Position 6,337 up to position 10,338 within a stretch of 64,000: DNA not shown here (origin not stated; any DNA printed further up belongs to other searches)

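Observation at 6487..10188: Giant lipoprotein combining an amidohydrolase catalytic domain, thrombospondin type-3 Ca-binding repeats and a lamin-tail domain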

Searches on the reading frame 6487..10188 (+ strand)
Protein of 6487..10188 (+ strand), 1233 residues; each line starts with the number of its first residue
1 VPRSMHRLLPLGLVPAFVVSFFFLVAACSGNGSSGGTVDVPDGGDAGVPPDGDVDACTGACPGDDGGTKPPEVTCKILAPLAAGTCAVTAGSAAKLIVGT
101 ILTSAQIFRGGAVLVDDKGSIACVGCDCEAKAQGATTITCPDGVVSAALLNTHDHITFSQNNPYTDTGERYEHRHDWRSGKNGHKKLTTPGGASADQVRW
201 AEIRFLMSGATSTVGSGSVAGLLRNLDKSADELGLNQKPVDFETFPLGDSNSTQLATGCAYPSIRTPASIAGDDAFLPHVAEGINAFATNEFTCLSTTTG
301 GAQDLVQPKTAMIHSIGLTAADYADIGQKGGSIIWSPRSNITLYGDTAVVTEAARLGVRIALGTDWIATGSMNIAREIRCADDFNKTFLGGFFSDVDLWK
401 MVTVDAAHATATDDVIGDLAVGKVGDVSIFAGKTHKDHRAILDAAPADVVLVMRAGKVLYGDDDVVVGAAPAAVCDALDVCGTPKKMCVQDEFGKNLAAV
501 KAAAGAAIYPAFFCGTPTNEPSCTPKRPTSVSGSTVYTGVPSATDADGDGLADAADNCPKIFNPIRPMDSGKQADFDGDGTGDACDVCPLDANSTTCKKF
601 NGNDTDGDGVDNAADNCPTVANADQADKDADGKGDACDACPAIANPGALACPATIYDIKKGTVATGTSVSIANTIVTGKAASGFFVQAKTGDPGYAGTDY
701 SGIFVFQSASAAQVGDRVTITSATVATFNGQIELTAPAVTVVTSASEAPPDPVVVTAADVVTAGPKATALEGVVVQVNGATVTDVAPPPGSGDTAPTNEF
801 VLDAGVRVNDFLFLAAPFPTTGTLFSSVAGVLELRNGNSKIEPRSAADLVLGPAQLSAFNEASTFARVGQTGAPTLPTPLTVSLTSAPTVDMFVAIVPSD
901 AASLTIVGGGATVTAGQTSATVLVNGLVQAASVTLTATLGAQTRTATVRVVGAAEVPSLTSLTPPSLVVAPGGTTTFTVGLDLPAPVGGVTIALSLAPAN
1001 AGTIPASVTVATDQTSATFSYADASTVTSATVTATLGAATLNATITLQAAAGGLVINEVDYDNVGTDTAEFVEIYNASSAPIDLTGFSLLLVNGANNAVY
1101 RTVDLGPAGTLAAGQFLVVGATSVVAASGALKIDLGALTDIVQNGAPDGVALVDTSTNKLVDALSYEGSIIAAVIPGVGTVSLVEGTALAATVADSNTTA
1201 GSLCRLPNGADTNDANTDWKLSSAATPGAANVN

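Call 3: search_protein_families(library=pfam, proteins=[window:6487-10188:+], max_evalue=1)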
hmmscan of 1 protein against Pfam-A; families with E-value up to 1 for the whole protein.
window:6487-10188:+ (1233 aa): 4 families
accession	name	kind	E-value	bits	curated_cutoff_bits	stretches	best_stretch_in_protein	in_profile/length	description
PF00932.25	LTD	-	5.5e-16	59.3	34.3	1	1049-1167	3-108/109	Lamin Tail Domain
PF02412.23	TSP_3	-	7.5e-15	54.8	25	4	603-625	14-36/36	Thrombospondin type 3 repeat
PF01979.26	Amidohydro_1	-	6.8e-08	32.6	25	1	305-458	187-344/345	Amidohydrolase family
PF07969.17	Amidohydro_3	-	0.002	18.1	29.7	1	301-460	303-472/472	Amidohydrolase family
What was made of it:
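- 8104..8436 (+): Thrombospondin type-3 calcium-binding repeats, aa 540-650: two long repeats containing four Asp-rich motifs and 8 Cys. Pfam TSP_3 E 7.5e-15 (call 3).
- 9628..10188 (+): Lamin-tail domain with a conserved C-terminal extension, aa 1048-1233, plus the stop codon. There is no MYXO-CTERM tag. Pfam LTD E 5.5e-16 (call 3).
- On Amidohydrolase superfamily (Pfam Amidohydro_1, PF01979): 32.6 bits against a cut-off of 25, at aa 305-458 (call 3).
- On ExeM/NucH extracellular endonuclease: There is no EEP hit in Pfam at E<=1 (call 3). LTD E 5.5e-16 (call 3).
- On Thrombospondin type-3 repeat proteins: 54.8 bits against a cut-off of 25 (call 3).
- Checked: Pfam gives LTD at aa 1049-1167 (E 5.5e-16, 59.3 bits, cut-off 34.3), TSP_3 in 4 stretches (E 7.5e-15, 54.8 bits, cut-off 25) and Amidohydro_1 at aa 305-458 (E 6.8e-8, 32.6 bits, cut-off 25) (call 3).
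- Domains are above curated cut-offs (call 3).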

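Call 4: search_protein_families(library=ncbifam, proteins=[window:6487-10188:+], max_evalue=0.1)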
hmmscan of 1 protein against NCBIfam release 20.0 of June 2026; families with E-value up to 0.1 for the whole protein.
window:6487-10188:+ (1233 aa): 19 families
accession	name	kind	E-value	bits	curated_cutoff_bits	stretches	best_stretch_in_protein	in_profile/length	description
NF047638.1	throspo3_MtsC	equivalog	8.3e-18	64.5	350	2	603-646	65-108/428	cell-cell cohesion MYXO-CTERM protein MtsC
NF006549.0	PRK09045.1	equivalog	9.2e-15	54.2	540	1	304-428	249-376/444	TRZ/ATZ family hydrolase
NF045500.1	Omp28_seleno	equivalog_domain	3.9e-13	49.5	200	2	603-642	273-312/377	Omp28-related selenoprotein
TIGR02967.1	guan_deamin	equivalog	1.9e-11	43.6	375.4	1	304-440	235-370/401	guanine deaminase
NF006679.0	PRK09228.1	subfamily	5.4e-10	38.6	351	1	303-431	259-386/433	guanine deaminase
NF006055.0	PRK08203.1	equivalog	8.9e-10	37.7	532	1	279-438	236-398/455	8-oxoguanine deaminase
NF033681.1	ExeM_NucH_DNase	subfamily_domain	1.9e-08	33.7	300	1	676-784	5-116/546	ExeM/NucH family extracellular endonuclease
NF006269.1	PRK08418.1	equivalog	1.9e-08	33.4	320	1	305-438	251-382/408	aminofutalosine deaminase family hydrolase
NF005557.0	PRK07228.1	equivalog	3.1e-08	32.8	522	1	306-465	247-418/445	5'-deoxyadenosine deaminase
NF006056.0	PRK08204.1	subfamily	4.4e-08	32.3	391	1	302-431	239-380/449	hypothetical protein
NF005540.0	PRK07203.1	equivalog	1.1e-06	27.6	444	1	302-370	249-317/444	putative aminohydrolase SsnA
NF006681.0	PRK09229.1-2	equivalog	2.1e-06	26.8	362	1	304-478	261-444/451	formimidoylglutamate deiminase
NF004701.0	PRK06038.1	equivalog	2.1e-06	26.7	609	1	304-467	238-409/432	N-ethylammeline chlorohydrolase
NF005211.0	PRK06687.1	equivalog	1.5e-05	23.9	703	1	311-432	249-373/419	TRZ/ATZ family protein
NF006252.0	PRK08393.1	equivalog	4.2e-05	22.8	617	1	306-454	237-384/424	N-ethylammeline chlorohydrolase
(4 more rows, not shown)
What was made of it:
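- On Deaminase-type (cog0402 / TRZ-ATZ / guanine deaminase-like) subgroup: Guanine deaminase scores 43.6 against 375, and all others are lower (call 4).
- Closest known: cog0402-type amidohydrolase deaminases/dechlorinases. Different: All NCBIfam equivalog cut-offs are missed by about tenfold (call 4).
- Every NCBIfam equivalog score is far below its cut-off, for example 54 against 540 (call 4). The TSP3 repeats match the MtsC cohesion protein model (E 8e-18, call 4).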
